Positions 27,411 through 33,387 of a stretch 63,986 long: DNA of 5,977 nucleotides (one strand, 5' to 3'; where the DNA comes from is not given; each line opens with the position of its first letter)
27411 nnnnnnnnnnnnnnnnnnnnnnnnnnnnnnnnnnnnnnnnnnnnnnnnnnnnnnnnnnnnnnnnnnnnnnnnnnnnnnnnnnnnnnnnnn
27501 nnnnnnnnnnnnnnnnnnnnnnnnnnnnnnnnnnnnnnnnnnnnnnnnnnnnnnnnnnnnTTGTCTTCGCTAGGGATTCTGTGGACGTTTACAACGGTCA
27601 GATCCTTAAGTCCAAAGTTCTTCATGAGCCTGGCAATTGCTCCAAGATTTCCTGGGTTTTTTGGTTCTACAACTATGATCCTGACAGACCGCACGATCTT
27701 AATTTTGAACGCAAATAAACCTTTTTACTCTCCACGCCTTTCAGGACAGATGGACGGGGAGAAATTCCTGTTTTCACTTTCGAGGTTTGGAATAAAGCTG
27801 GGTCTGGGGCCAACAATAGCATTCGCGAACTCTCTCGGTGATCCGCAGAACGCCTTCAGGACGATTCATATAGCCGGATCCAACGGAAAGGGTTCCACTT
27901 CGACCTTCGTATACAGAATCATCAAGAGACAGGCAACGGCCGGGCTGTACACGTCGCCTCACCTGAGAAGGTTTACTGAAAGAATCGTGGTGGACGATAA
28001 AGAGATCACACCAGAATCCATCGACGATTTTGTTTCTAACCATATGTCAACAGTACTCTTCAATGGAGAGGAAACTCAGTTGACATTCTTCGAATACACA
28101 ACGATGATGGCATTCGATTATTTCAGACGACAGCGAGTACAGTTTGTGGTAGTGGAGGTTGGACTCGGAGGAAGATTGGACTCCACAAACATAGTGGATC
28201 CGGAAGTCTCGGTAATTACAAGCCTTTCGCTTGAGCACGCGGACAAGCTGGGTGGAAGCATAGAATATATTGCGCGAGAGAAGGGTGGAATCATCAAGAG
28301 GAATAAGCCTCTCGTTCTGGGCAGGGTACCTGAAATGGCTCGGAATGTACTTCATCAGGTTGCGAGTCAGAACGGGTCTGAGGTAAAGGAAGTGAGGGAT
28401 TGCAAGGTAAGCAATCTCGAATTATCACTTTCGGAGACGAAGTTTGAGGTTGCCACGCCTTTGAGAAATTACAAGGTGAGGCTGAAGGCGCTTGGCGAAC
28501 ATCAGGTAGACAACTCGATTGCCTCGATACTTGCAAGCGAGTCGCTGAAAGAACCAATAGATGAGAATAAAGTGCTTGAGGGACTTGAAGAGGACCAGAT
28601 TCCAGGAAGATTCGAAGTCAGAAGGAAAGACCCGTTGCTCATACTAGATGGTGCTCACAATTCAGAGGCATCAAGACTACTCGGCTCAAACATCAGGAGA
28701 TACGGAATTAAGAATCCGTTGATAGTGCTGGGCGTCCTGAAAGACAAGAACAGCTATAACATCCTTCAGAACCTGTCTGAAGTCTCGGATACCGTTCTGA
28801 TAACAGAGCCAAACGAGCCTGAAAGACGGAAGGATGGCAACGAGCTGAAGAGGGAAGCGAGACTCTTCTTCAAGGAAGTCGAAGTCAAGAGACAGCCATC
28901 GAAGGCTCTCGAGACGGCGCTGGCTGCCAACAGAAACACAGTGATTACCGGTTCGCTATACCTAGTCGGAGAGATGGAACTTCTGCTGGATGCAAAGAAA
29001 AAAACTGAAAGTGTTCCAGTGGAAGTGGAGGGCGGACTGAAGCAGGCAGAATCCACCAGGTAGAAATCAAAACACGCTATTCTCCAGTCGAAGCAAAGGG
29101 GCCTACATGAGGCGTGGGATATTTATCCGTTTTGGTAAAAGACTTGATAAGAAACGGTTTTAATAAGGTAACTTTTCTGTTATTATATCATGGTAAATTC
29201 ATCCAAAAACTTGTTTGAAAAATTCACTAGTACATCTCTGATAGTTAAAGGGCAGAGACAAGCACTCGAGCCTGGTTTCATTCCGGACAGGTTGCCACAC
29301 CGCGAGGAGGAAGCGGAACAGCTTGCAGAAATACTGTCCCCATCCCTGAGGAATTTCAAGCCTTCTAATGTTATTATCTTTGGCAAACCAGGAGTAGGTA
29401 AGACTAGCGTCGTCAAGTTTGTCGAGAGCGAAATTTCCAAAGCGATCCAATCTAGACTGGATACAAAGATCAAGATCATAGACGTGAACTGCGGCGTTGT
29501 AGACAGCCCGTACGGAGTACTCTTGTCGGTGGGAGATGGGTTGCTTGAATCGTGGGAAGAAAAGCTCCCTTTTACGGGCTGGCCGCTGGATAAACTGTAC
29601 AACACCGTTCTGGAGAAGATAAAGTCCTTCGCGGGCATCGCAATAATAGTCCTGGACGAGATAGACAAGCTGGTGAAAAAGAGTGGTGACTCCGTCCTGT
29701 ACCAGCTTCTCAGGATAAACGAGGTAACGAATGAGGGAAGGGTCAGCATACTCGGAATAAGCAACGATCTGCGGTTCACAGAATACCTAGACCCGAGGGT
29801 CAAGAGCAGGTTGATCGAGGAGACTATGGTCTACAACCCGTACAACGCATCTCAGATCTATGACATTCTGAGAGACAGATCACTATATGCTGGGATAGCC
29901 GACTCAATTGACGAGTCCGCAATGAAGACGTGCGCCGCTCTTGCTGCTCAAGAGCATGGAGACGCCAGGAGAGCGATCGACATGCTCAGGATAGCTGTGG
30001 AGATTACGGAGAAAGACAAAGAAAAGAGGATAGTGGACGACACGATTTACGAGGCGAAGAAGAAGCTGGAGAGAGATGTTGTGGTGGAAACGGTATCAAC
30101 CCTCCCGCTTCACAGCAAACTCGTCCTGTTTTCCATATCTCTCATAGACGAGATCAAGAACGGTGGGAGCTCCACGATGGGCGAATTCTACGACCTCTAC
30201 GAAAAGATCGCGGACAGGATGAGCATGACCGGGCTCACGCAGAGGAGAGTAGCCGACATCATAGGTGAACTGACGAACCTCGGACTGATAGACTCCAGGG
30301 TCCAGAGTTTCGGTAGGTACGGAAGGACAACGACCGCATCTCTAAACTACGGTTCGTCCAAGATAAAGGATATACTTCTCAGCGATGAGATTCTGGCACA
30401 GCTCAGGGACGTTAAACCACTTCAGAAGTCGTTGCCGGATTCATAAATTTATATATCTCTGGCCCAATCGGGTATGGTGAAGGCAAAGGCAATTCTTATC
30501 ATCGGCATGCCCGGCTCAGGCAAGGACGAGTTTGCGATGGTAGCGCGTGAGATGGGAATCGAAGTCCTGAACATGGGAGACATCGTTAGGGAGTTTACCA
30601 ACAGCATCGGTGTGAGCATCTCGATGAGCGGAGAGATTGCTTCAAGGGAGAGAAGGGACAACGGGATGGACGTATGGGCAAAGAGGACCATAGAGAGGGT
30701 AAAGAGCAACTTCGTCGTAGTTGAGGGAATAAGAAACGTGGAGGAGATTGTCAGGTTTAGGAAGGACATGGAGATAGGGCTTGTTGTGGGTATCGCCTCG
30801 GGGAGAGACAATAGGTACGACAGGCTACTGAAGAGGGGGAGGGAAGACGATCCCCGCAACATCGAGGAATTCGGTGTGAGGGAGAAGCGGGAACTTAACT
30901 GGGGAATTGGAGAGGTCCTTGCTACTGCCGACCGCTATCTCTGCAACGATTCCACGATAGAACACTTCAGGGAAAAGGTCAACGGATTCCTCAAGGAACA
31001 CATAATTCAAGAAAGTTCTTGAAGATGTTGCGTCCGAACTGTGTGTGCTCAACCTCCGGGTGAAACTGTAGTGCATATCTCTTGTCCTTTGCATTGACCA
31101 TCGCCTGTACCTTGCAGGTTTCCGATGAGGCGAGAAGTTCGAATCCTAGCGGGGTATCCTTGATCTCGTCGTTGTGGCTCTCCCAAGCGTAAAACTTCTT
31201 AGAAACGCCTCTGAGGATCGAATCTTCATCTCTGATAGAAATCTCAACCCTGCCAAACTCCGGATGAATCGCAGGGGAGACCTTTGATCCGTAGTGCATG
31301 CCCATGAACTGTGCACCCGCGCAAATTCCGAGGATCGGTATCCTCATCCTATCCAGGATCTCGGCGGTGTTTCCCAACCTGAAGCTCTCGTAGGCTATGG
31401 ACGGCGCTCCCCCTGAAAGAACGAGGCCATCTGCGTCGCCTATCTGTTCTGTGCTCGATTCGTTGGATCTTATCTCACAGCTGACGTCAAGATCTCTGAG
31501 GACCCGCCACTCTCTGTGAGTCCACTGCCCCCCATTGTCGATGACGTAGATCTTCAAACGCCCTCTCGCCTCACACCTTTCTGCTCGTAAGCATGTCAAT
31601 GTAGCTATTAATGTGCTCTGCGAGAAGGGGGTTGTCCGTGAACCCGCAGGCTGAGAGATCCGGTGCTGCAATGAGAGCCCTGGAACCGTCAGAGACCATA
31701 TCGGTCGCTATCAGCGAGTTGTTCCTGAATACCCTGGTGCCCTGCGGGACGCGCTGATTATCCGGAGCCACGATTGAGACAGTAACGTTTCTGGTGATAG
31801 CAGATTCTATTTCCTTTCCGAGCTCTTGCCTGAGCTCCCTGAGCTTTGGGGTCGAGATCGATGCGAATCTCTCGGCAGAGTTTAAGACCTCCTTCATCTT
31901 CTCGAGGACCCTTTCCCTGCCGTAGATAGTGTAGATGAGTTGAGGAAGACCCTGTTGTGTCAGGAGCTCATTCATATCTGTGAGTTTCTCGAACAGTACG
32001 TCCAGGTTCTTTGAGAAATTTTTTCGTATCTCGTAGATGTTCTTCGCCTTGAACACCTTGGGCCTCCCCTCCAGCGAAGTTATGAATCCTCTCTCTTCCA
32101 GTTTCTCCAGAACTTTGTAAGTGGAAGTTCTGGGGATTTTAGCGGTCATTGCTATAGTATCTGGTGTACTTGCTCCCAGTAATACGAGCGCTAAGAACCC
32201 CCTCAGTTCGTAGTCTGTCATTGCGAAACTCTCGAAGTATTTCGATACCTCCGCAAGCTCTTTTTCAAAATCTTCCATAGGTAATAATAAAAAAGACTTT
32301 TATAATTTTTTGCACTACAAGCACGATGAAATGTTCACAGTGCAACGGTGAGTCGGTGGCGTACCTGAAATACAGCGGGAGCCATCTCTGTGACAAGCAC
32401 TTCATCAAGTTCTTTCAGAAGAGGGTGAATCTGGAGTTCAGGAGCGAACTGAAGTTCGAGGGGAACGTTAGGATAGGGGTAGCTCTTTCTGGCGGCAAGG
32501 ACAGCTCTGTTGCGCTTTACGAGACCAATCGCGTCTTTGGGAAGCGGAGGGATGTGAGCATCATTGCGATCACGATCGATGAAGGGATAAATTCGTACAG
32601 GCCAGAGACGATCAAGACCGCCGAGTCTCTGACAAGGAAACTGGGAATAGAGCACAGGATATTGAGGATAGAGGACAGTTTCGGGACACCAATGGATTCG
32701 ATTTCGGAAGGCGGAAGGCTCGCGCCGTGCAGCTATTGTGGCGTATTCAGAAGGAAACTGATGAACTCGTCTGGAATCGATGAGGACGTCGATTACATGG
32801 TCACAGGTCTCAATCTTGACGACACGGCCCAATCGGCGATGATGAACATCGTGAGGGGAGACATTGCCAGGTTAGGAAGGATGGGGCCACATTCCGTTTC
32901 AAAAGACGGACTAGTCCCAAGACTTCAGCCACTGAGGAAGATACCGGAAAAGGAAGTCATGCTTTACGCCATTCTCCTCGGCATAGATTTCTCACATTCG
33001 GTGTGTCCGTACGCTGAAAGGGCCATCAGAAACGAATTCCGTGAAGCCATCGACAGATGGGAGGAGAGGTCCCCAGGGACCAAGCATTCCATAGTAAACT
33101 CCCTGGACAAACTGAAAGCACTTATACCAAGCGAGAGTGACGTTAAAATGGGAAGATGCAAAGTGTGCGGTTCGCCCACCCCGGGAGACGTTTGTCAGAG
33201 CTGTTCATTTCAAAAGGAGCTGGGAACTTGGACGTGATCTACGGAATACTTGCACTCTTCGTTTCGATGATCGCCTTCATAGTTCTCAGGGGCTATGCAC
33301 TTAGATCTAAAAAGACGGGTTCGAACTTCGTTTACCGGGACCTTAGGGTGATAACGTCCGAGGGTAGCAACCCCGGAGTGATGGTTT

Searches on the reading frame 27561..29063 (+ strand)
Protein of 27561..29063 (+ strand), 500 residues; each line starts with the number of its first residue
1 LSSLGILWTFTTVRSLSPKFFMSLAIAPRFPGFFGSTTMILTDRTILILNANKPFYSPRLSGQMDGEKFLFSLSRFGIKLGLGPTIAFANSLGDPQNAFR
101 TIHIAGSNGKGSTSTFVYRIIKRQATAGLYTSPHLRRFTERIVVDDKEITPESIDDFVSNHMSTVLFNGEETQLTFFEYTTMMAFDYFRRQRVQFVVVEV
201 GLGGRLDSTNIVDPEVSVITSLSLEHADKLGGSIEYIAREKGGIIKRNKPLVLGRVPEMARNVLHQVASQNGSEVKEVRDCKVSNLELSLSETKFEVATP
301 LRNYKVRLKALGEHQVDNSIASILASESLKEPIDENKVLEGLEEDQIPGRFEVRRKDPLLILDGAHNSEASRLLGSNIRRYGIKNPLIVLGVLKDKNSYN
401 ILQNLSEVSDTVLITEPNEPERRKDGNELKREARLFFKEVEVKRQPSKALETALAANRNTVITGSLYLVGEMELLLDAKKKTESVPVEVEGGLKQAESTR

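Call 61: search_protein_families(library=pfam, proteins=[window:27561-29063:+], max_evalue=0.00001)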
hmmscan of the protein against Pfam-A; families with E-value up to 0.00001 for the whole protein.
window:27561-29063:+ (500 aa): 2 families
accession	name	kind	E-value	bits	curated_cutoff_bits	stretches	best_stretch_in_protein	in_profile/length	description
PF08245.18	Mur_ligase_M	-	3e-18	66.9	24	1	104-325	1-199/200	Mur ligase middle domain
PF02875.26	Mur_ligase_C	-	1.3e-10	42.6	28.4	1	349-457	1-116/127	Mur ligase, glutamate ligase domain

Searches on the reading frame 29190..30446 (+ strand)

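Call 61: search_protein_families(library=pfam, proteins=[window:29190-30446:+], max_evalue=0.00001)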
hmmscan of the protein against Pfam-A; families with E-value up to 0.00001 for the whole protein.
window:29190-30446:+ (418 aa): 6 families
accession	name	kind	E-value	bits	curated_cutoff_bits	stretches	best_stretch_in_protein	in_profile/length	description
PF09079.17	Cdc6_C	-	1.8e-23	82.8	25.1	1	300-394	1-95/96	CDC6, C terminal winged helix domain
PF22703.2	Cdc6_lid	-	8.6e-17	61.2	27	1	225-291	2-68/68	Cdc6 AAA+ ATPase-type lid domain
PF00004.35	AAA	-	4.4e-10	40.6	21.2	1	61-208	1-123/131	ATPase family associated with various cellular activities (AAA)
PF13191.12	AAA_16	-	7.8e-09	36.7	32.6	1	34-178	1-160/167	AAA ATPase domain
PF22606.2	Cdc6-ORC-like_ATPase_lid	-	3.5e-07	30.5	27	1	218-274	1-57/60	Cdc6/ORC-like, ATPase lid domain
PF13401.12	AAA_22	-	1.5e-06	29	27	1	58-186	5-117/130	AAA domain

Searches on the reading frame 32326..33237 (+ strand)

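Call 96: search_protein_families(library=pfam, proteins=[window:32326-33237:+], max_evalue=0.0001)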
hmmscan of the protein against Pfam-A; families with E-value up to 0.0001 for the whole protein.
window:32326-33237:+ (303 aa): 2 families
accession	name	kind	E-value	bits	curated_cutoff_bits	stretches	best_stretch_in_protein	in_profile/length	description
PF01171.26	ATP_bind_3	-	1.6e-09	38.2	27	1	50-240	2-181/182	PP-loop family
PF22082.2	TtuA_LIM_N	-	5.9e-09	36.3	27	1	2-27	1-26/26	2-thiouridine synthetase TtuA, N-terminal LIM domain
